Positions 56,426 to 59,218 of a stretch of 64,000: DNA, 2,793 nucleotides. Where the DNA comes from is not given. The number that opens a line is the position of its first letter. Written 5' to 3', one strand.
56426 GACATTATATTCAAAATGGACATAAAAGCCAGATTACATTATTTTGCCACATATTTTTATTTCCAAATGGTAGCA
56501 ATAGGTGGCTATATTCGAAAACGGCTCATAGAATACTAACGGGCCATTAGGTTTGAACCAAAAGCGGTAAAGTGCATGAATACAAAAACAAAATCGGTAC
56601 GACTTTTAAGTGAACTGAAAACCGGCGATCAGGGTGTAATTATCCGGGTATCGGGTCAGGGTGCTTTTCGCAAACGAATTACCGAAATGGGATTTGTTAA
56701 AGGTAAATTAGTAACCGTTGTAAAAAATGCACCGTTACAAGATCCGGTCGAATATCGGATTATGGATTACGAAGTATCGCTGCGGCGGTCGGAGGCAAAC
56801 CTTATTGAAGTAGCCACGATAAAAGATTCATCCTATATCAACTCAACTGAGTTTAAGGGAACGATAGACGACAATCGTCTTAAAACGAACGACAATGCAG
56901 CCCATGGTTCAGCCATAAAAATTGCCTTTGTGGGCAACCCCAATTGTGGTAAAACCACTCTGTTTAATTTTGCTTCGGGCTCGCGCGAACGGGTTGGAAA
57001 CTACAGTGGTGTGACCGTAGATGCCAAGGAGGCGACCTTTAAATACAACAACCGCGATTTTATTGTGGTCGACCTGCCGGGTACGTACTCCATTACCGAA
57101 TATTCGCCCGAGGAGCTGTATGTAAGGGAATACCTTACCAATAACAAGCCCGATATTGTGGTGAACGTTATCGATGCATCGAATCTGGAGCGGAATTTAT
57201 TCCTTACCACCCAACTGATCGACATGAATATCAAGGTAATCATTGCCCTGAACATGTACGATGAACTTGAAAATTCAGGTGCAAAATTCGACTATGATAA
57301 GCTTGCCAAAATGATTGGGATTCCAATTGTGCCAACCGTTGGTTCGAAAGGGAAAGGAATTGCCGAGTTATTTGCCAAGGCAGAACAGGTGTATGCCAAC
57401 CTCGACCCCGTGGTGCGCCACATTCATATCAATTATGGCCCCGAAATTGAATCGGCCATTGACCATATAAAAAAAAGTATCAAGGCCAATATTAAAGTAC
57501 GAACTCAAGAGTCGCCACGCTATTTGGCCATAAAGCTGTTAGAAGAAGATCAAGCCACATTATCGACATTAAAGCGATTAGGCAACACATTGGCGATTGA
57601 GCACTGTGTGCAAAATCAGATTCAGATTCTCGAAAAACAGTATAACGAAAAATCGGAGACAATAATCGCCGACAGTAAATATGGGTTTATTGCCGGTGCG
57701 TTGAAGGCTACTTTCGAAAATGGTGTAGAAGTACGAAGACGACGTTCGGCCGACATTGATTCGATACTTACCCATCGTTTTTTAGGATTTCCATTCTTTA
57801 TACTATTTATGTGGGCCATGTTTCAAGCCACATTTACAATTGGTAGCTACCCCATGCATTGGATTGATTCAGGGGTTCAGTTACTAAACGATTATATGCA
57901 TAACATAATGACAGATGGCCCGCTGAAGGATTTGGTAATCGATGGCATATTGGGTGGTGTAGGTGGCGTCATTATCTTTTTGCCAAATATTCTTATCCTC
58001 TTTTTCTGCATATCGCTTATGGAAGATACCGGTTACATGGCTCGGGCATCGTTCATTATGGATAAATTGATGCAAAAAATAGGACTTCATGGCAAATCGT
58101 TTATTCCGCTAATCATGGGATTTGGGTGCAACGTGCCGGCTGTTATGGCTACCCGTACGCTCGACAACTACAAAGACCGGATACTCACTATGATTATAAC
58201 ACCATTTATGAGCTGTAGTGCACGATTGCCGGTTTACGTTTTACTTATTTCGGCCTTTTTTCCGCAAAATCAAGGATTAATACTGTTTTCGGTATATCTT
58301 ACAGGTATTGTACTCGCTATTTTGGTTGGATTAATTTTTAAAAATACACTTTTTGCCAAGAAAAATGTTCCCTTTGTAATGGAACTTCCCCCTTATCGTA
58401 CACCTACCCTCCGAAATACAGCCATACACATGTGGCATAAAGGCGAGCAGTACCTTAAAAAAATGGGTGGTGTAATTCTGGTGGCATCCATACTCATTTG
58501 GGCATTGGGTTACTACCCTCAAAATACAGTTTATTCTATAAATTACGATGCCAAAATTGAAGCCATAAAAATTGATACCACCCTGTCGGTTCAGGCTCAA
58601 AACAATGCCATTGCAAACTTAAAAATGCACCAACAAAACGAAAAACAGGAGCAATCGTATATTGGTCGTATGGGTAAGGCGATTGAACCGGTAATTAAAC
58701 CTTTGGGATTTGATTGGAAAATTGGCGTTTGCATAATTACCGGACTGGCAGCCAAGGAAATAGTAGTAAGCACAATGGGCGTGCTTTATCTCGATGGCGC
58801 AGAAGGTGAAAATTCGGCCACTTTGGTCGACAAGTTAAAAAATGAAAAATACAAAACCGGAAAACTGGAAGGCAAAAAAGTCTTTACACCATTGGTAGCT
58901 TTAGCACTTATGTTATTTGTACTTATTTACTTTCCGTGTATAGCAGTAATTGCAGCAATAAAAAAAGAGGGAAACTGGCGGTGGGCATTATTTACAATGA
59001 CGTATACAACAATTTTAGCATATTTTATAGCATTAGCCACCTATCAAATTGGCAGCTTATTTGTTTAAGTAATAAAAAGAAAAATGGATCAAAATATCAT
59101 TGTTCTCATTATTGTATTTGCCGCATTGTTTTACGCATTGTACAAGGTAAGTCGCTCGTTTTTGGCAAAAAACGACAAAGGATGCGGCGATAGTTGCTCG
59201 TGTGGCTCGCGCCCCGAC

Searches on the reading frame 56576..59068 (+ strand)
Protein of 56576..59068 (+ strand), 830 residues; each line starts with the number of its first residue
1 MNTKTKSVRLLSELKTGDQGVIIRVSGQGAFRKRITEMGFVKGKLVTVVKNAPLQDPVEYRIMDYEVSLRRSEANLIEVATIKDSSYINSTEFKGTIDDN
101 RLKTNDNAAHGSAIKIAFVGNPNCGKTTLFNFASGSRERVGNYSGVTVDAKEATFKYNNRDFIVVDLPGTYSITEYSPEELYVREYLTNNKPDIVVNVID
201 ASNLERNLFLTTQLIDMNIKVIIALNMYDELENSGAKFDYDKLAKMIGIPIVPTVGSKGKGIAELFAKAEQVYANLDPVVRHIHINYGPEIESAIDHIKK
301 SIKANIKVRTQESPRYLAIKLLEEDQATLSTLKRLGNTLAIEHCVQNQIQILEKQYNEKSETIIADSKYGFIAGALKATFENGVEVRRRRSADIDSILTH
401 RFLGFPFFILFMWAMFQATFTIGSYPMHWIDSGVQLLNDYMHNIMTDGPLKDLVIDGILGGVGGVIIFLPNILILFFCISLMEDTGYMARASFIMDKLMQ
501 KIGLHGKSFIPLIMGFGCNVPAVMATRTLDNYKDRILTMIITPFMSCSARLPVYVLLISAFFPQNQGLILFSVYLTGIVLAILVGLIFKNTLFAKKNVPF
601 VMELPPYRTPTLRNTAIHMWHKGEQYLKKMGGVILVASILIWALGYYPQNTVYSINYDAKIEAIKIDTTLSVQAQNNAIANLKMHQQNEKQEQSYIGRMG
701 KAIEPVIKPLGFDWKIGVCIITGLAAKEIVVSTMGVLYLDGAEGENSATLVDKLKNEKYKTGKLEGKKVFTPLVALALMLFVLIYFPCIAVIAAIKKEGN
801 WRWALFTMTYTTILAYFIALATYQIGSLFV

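Call 66: search_protein_families(library=pfam, proteins=[window:56576-59068:+], max_evalue=0.001)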
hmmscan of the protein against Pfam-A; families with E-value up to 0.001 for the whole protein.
window:56576-59068:+ (830 aa): 9 families
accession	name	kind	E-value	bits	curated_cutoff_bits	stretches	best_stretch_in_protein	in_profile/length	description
PF02421.24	FeoB_N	-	2.7e-61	206.1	27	1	115-268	2-155/156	Ferrous iron transport protein B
PF07670.19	Gate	-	3.9e-49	165.9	29.6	2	466-560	2-103/104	Nucleoside recognition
PF07664.17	FeoB_C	-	5.3e-22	77.7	26.6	1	570-622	1-54/54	Ferrous iron transport protein B C terminus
PF01926.29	MMR_HSR1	-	3.7e-20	72.6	21.9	1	115-226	1-112/113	50S ribosome-binding GTPase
PF17910.6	FeoB_Cyto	-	1.9e-19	70.3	23.4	1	287-380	1-89/90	FeoB cytosolic helical domain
PF04023.20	FeoA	-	2.7e-19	69.4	23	1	11-80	3-73/74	FeoA domain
PF00009.33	GTP_EFTU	-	3.6e-05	23.9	26.5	1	144-268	53-181/188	Elongation factor Tu GTP binding domain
PF25592.1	DUF7937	-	0.00031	20.2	31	1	714-819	138-222/402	Domain of unknown function (DUF7937)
PF09439.16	SRPRB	-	0.00085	19.2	25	0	115-175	5-61/178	Signal recognition particle receptor beta subunit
